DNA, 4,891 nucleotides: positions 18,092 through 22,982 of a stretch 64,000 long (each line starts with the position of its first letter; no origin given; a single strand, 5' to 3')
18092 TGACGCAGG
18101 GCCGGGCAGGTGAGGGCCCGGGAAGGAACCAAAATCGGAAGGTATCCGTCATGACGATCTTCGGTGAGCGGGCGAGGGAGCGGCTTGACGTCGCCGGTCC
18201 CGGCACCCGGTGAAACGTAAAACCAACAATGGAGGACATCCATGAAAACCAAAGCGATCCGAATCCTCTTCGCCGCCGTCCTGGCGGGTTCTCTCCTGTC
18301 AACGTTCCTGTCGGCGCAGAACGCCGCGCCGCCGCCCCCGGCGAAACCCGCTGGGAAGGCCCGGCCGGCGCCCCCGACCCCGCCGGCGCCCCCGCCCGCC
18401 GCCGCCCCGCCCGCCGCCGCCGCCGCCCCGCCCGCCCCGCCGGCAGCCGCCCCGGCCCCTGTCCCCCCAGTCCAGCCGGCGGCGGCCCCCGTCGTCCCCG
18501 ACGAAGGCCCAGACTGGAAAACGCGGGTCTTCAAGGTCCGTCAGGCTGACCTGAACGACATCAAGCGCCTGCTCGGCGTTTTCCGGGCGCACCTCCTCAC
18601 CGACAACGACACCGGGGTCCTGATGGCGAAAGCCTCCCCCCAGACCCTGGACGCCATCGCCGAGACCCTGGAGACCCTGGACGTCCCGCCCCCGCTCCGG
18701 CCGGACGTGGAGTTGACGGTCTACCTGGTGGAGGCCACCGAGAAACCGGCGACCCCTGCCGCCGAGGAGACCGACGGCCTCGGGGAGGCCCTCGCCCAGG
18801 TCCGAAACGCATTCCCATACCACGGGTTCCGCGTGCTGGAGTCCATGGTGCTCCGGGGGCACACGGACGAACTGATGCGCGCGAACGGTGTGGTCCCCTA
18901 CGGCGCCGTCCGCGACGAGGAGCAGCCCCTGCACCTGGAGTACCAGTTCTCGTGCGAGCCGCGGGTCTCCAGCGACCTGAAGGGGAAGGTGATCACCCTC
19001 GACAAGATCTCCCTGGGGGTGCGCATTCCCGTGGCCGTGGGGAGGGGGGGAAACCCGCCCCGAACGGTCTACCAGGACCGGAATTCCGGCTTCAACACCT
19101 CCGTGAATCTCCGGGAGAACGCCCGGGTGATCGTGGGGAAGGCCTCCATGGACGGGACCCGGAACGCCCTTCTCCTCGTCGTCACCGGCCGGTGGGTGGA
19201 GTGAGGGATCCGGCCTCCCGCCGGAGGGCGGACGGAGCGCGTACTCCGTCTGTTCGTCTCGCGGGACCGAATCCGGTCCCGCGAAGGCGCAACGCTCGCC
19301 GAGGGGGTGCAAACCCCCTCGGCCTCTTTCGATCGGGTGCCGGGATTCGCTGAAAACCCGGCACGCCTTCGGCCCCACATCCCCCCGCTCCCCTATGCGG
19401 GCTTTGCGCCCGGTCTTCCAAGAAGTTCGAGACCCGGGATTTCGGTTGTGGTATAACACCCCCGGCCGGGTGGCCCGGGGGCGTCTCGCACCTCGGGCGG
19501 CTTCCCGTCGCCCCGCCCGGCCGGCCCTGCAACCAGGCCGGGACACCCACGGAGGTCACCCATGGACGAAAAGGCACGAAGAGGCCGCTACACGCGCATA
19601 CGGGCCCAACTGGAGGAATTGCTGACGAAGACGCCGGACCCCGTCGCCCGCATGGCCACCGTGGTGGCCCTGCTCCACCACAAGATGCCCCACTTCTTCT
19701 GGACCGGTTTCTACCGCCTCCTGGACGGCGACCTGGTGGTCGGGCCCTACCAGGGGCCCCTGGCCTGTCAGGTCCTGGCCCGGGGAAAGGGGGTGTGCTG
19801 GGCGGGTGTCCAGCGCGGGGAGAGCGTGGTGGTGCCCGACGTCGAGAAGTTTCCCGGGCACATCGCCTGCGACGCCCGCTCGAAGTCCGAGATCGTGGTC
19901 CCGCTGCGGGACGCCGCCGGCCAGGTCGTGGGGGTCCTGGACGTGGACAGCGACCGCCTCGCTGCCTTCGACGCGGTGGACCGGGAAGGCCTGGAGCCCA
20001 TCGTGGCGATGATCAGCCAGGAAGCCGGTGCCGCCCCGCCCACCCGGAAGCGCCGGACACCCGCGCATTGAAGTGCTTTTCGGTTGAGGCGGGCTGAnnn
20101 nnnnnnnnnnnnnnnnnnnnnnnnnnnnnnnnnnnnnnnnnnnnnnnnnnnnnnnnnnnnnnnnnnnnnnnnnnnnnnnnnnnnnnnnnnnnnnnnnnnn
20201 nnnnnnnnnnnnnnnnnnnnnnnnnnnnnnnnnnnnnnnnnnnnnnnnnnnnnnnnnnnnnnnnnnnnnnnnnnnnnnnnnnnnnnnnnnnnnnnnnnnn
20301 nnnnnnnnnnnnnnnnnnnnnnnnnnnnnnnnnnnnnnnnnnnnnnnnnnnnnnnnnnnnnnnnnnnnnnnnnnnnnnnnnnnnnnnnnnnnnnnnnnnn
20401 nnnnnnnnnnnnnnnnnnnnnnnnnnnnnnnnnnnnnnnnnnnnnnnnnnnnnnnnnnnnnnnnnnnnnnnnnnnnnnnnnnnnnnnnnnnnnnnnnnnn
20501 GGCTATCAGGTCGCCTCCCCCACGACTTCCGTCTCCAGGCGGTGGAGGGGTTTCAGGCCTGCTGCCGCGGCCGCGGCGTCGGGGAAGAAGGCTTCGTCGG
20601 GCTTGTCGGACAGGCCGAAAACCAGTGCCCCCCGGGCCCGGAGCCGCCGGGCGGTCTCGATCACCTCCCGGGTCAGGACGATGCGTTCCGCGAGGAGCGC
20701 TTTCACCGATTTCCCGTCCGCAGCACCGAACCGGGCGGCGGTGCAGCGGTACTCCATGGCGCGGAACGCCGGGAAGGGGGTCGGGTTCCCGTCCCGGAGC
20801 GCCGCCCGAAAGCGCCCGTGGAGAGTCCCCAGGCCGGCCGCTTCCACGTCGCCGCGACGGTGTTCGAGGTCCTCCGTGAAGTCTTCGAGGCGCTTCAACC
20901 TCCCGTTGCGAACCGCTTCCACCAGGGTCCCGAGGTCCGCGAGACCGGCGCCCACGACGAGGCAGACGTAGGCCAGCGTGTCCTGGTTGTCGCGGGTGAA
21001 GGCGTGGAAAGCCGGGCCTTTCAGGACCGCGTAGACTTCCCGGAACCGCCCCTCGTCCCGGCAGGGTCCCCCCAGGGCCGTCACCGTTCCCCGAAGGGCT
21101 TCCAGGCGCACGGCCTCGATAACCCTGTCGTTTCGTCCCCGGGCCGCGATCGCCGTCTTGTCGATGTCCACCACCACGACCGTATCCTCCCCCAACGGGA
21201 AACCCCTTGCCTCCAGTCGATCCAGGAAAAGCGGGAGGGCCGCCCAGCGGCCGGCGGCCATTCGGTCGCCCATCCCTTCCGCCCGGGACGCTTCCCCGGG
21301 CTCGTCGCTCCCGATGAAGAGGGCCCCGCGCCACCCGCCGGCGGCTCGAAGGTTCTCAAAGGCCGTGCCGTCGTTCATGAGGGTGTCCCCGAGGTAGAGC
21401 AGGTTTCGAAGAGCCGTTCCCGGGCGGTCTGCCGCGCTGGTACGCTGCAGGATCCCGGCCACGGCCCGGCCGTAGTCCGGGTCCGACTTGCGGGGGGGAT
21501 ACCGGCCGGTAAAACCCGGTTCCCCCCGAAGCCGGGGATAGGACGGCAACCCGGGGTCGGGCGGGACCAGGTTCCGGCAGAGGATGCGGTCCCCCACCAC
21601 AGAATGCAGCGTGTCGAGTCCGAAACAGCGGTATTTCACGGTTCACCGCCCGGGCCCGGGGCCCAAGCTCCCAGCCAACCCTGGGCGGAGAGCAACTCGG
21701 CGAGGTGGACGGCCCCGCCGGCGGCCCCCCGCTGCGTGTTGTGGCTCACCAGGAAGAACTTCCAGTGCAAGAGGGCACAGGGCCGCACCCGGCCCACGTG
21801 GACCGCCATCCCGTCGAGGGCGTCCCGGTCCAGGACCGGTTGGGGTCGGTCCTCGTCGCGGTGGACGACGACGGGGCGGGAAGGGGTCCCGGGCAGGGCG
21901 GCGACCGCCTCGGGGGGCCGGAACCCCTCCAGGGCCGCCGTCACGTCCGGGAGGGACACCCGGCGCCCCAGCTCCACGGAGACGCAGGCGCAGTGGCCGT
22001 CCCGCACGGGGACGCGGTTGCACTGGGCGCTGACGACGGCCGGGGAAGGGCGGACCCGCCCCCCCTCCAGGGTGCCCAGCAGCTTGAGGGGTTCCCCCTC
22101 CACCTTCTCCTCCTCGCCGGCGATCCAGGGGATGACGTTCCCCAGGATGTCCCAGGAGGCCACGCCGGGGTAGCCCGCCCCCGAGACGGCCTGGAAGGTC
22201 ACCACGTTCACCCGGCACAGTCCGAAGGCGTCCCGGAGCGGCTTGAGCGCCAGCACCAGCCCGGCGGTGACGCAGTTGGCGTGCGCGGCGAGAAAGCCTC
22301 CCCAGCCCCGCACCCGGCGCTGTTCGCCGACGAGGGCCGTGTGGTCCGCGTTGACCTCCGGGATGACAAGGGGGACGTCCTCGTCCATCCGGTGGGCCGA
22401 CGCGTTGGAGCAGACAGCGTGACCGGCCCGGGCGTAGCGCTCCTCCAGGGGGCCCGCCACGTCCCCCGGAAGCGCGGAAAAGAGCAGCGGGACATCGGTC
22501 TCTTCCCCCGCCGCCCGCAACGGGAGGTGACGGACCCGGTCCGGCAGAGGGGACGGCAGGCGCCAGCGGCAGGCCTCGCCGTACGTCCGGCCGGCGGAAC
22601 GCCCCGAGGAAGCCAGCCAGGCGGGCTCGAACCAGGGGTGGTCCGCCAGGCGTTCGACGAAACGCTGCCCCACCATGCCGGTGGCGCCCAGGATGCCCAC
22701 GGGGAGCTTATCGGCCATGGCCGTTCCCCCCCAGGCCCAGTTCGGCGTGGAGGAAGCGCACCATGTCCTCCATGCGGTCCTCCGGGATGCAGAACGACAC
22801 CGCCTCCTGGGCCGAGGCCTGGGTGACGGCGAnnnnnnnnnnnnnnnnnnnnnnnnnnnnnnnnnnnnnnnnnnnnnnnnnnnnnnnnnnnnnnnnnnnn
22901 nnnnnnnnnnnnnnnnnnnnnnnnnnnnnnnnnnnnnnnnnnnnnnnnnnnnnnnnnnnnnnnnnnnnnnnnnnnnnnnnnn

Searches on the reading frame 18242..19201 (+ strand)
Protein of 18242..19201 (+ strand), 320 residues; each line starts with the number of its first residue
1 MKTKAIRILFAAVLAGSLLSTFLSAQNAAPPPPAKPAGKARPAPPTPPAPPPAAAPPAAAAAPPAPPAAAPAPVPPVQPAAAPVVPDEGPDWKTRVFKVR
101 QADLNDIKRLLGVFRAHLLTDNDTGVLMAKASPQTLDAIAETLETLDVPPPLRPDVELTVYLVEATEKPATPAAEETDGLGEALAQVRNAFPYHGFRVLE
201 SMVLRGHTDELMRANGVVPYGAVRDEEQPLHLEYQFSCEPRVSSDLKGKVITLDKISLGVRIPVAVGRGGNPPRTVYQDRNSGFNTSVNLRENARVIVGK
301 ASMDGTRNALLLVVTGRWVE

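Call 8: search_protein_families(library=pfam, proteins=[window:18242-19201:+], max_evalue=0.001)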
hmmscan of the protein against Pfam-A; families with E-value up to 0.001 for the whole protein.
window:18242-19201:+ (320 aa): 1 family
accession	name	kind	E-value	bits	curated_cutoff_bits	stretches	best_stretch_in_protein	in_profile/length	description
PF03958.22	Secretin_N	-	1.2e-05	25.8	28.2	1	94-151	1-68/69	Bacterial type II/III secretion system short domain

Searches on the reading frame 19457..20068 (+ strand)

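Call 8: search_protein_families(library=pfam, proteins=[window:19457-20068:+], max_evalue=0.001)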
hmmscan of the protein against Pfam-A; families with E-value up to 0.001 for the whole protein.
window:19457-20068:+ (204 aa): 2 families
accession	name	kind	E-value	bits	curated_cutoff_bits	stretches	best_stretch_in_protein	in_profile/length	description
PF13185.12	GAF_2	-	3.5e-11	43.9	28.6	1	84-187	23-132/136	GAF domain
PF01590.32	GAF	-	9.1e-08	33.1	22.4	1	88-188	28-131/133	GAF domain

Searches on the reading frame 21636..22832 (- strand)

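Call 8: search_protein_families(library=pfam, proteins=[window:21636-22832:-], max_evalue=0.001)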
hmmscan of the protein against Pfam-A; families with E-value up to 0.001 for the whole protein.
window:21636-22832:- (398 aa): 2 families
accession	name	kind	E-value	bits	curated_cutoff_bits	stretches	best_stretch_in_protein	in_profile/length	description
PF02774.23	Semialdhyde_dhC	-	3.5e-34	119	26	1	196-366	1-182/184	Semialdehyde dehydrogenase, dimerisation domain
PF01118.30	Semialdhyde_dh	-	4.4e-29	101.8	26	1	45-166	2-119/121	Semialdehyde dehydrogenase, NAD binding domain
